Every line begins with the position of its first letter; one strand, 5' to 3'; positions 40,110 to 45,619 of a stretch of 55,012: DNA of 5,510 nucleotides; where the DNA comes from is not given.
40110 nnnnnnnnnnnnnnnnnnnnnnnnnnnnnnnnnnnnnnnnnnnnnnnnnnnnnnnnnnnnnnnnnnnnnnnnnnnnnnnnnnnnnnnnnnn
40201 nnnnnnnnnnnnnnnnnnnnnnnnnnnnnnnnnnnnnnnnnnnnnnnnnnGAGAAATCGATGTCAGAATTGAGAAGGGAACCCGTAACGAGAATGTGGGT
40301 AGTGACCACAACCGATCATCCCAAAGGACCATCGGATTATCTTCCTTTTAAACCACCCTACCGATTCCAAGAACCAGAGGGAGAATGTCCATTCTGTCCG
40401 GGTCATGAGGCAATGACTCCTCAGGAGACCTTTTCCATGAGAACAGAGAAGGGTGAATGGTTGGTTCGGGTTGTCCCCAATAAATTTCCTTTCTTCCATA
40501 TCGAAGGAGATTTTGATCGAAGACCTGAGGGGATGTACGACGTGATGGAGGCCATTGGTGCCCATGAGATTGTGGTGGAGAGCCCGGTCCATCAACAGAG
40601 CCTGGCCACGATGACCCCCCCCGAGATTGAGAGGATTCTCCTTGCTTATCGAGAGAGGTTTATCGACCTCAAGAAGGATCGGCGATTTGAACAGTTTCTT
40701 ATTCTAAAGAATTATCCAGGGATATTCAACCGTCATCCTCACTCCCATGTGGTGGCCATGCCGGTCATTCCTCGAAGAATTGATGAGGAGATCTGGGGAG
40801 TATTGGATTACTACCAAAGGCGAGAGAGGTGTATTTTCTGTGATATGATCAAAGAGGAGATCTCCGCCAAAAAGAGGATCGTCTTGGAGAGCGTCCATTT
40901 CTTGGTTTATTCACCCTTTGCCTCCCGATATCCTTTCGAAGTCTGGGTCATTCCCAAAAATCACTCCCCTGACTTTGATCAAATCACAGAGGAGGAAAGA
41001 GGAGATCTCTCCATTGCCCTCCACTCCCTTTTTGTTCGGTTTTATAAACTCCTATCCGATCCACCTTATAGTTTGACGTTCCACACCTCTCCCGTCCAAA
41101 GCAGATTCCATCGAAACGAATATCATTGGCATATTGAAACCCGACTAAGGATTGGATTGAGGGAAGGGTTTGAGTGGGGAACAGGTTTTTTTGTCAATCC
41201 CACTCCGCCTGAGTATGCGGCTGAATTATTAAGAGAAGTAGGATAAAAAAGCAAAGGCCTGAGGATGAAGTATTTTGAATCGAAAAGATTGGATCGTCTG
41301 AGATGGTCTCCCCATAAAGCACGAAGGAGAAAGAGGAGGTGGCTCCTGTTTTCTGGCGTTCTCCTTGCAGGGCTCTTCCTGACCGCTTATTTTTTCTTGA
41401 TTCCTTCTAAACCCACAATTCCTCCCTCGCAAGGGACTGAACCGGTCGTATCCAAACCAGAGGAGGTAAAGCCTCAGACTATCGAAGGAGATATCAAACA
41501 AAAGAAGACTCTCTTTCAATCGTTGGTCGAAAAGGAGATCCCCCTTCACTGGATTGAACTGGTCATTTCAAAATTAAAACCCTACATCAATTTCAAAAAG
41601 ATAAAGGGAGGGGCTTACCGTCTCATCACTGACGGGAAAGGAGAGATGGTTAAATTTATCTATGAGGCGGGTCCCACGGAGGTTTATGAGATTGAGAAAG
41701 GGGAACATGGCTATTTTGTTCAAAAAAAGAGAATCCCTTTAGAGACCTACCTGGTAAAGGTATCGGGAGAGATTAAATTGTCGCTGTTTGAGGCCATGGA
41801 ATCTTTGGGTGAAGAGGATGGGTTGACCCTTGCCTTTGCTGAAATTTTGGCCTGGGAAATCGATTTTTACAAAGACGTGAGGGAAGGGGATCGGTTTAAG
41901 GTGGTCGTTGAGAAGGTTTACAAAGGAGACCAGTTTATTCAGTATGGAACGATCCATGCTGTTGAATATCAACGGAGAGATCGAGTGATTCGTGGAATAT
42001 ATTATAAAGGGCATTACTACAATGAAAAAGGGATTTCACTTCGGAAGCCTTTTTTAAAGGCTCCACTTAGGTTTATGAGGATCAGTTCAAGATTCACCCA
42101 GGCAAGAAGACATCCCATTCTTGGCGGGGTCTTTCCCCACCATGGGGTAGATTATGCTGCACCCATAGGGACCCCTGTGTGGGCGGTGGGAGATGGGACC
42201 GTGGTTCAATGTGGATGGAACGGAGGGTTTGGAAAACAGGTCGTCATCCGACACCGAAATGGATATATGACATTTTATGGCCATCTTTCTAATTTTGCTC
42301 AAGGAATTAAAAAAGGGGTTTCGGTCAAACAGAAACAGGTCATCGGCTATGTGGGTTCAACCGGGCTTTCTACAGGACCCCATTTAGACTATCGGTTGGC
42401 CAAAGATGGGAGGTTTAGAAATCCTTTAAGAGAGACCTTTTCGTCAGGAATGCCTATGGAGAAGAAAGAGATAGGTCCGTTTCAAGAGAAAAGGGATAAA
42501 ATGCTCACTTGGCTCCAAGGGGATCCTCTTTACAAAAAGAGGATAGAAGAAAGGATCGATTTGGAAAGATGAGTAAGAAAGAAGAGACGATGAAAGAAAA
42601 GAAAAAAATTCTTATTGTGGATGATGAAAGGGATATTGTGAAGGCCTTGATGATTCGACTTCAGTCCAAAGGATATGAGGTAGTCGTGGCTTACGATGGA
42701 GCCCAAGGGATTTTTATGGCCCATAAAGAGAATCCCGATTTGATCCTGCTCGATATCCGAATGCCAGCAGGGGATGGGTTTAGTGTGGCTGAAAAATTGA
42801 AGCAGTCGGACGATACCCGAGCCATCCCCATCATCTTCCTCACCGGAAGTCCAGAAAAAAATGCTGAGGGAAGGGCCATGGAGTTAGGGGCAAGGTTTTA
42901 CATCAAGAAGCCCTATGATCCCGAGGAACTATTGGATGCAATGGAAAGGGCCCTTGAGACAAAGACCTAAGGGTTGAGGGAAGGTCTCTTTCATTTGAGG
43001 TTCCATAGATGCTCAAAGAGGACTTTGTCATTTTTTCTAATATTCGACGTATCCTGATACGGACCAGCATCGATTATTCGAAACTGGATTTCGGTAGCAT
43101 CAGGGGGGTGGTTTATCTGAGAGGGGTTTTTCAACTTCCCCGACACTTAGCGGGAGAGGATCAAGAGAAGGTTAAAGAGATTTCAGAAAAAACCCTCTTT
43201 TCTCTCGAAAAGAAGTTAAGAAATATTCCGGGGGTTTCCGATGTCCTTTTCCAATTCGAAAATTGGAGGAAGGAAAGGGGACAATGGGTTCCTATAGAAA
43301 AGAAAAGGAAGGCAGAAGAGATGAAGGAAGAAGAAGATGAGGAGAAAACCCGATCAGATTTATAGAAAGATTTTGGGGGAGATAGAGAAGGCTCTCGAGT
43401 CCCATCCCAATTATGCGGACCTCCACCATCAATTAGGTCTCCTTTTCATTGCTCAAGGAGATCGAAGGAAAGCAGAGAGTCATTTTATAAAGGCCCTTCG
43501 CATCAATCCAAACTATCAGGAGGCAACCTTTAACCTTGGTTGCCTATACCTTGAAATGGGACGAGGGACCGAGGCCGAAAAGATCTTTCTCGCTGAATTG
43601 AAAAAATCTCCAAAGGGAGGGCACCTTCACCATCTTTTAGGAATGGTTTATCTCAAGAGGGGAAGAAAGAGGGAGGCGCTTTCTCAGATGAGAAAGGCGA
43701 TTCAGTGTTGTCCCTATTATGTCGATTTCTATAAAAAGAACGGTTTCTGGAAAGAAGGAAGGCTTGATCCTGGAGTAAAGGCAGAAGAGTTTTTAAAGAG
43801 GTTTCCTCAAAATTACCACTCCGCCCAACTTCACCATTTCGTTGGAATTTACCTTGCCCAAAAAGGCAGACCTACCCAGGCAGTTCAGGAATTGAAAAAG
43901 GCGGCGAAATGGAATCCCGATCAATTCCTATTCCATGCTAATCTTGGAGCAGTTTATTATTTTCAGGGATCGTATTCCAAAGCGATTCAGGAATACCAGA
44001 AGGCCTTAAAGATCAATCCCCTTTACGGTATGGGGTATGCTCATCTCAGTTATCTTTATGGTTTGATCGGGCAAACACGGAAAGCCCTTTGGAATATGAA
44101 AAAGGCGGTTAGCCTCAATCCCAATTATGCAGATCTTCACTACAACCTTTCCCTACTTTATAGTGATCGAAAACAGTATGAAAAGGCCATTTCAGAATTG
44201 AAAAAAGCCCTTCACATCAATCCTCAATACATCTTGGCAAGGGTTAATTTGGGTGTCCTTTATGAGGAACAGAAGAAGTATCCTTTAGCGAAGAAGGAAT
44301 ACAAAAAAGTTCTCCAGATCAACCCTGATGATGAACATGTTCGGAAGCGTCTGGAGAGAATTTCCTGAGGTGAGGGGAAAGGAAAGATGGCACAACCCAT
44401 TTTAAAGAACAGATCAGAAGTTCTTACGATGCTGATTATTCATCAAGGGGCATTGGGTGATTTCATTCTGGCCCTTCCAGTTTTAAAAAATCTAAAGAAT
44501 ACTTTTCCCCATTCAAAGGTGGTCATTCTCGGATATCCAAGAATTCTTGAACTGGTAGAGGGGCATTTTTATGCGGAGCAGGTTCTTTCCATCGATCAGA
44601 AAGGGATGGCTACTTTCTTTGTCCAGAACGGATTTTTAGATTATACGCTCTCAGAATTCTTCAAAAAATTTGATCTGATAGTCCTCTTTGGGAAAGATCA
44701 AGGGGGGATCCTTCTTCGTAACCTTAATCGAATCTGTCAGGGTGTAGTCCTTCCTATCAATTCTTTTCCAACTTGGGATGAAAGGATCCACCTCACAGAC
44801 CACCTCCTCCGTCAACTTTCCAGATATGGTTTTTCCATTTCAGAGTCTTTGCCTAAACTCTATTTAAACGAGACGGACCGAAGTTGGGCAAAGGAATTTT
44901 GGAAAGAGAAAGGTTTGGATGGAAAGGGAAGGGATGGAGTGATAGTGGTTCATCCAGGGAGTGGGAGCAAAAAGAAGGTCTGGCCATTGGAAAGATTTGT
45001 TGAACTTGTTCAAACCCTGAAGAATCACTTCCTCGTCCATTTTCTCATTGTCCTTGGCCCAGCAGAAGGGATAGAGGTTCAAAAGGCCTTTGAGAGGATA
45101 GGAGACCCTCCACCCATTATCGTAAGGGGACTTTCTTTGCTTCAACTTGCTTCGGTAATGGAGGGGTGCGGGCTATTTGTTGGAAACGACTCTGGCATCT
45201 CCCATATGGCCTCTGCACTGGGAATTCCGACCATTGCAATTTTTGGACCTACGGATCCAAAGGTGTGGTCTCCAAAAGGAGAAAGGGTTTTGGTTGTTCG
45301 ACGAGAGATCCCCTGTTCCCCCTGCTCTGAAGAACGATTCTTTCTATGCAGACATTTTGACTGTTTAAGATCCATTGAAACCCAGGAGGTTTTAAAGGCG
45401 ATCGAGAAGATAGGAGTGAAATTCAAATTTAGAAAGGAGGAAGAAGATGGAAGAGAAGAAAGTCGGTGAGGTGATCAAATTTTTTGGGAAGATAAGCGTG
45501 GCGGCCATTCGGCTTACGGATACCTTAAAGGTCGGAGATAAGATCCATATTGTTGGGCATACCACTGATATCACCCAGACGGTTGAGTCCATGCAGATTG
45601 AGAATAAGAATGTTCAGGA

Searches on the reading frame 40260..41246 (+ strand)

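Call 88: search_protein_families(library=pfam, proteins=[window:40260-41246:+], max_evalue=0.0001)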
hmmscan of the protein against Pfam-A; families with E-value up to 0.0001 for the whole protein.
window:40260-41246:+ (328 aa): 3 families
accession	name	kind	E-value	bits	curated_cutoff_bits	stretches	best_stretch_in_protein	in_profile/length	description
PF02744.22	GalP_UDP_tr_C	-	2.6e-15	57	29.2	1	183-295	7-120/165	Galactose-1-phosphate uridyl transferase, C-terminal domain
PF01087.27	GalP_UDP_transf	-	8.1e-09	36.6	22.1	1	37-171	48-184/184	Galactose-1-phosphate uridyl transferase, N-terminal domain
PF16268.10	DUF4921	-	2.7e-05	23.7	28.5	0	187-318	263-387/425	Domain of unknown function (DUF4921)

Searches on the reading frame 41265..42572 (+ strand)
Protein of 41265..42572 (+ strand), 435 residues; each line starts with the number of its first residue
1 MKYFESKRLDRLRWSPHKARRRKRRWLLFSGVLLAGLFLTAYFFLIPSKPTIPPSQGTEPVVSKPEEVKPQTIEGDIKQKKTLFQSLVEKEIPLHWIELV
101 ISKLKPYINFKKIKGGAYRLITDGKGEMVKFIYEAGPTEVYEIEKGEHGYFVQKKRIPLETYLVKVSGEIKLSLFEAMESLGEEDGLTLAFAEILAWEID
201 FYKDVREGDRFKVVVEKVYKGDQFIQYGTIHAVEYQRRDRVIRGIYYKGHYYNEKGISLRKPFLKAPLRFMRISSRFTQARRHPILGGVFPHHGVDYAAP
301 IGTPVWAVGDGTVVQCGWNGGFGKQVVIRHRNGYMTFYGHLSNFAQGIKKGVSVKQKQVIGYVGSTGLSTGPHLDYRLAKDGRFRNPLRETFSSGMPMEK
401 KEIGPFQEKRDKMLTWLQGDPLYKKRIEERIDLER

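Call 74: search_protein_families(library=pfam, proteins=[window:41265-42572:+], max_evalue=0.00001)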
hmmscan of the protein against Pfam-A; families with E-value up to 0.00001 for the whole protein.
window:41265-42572:+ (435 aa): 2 families
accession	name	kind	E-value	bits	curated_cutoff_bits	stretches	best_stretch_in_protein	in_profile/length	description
PF01551.29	Peptidase_M23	-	6.4e-31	106.9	28.7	1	291-387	2-96/96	Peptidase family M23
PF19425.4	Csd3_N2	-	1.3e-06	28.8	27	1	165-278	8-121/122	Csd3 second domain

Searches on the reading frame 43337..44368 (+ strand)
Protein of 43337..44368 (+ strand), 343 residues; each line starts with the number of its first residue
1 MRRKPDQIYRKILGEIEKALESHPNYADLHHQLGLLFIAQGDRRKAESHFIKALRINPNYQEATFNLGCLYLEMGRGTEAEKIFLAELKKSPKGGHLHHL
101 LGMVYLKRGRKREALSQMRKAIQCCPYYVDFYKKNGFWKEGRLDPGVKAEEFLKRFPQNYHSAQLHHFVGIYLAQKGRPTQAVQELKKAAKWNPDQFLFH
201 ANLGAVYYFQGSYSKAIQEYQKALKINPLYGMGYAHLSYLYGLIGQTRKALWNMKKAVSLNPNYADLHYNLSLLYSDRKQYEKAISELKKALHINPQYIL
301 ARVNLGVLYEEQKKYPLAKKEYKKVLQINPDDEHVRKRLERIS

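Call 88: search_protein_families(library=pfam, proteins=[window:43337-44368:+], max_evalue=0.0001)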
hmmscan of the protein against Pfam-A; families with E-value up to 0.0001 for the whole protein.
window:43337-44368:+ (343 aa): 23 families
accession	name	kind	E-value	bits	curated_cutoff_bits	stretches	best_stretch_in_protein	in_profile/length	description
PF07719.23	TPR_2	-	2e-43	143.3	27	4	199-228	3-32/34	Tetratricopeptide repeat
PF13414.12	TPR_11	-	1e-39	134.4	26.8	3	275-312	4-41/42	TPR repeat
PF13431.12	TPR_17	-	3.6e-39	130.2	24.4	1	255-285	3-33/34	Tetratricopeptide repeat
PF13181.12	TPR_8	-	7.5e-38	125.9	25.7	1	265-297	1-33/34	Tetratricopeptide repeat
PF00515.34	TPR_1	-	4.3e-35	118.5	27.8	3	200-228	4-32/34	Tetratricopeptide repeat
PF14559.12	TPR_19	-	3.6e-32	110.9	25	3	278-336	4-62/68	Tetratricopeptide repeat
PF13424.12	TPR_12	-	2e-27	95.6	30.1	0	15-56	32-74/77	Tetratricopeptide repeat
PF13432.12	TPR_16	-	2.3e-27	95.5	32.7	3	32-93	2-63/65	Tetratricopeptide repeat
PF13428.12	TPR_14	-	3.1e-27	92.7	23.5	0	28-67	2-41/44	Tetratricopeptide repeat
PF13374.12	TPR_10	-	3.5e-20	71.8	27.5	0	101-125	8-32/42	Tetratricopeptide repeat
PF13176.12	TPR_7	-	5.8e-18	63.8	27.9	0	30-60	2-32/36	Tetratricopeptide repeat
PF23914.1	TPR_CcmH_CycH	-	2.3e-15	57.2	42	1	237-333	56-155/158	Cytochrome c-type biogenesis protein H TPR domain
PF14561.12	TPR_20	-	2e-13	50.9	25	0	14-62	9-57/90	Tetratricopeptide repeat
PF13371.12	TPR_9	-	3.2e-13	49.9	35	0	273-337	3-67/73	Tetratricopeptide repeat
PF13174.12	TPR_6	-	8.1e-12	45.4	26.3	0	301-331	2-32/33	Tetratricopeptide repeat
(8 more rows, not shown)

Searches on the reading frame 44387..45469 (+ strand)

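Call 88: search_protein_families(library=pfam, proteins=[window:44387-45469:+], max_evalue=0.0001)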
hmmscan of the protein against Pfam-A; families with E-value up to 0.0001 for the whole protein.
window:44387-45469:+ (360 aa): 1 family
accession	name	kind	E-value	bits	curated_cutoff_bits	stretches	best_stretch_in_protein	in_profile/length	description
PF01075.23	Glyco_transf_9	-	3.7e-26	92.4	22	1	140-316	71-239/247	Glycosyltransferase family 9 (heptosyltransferase)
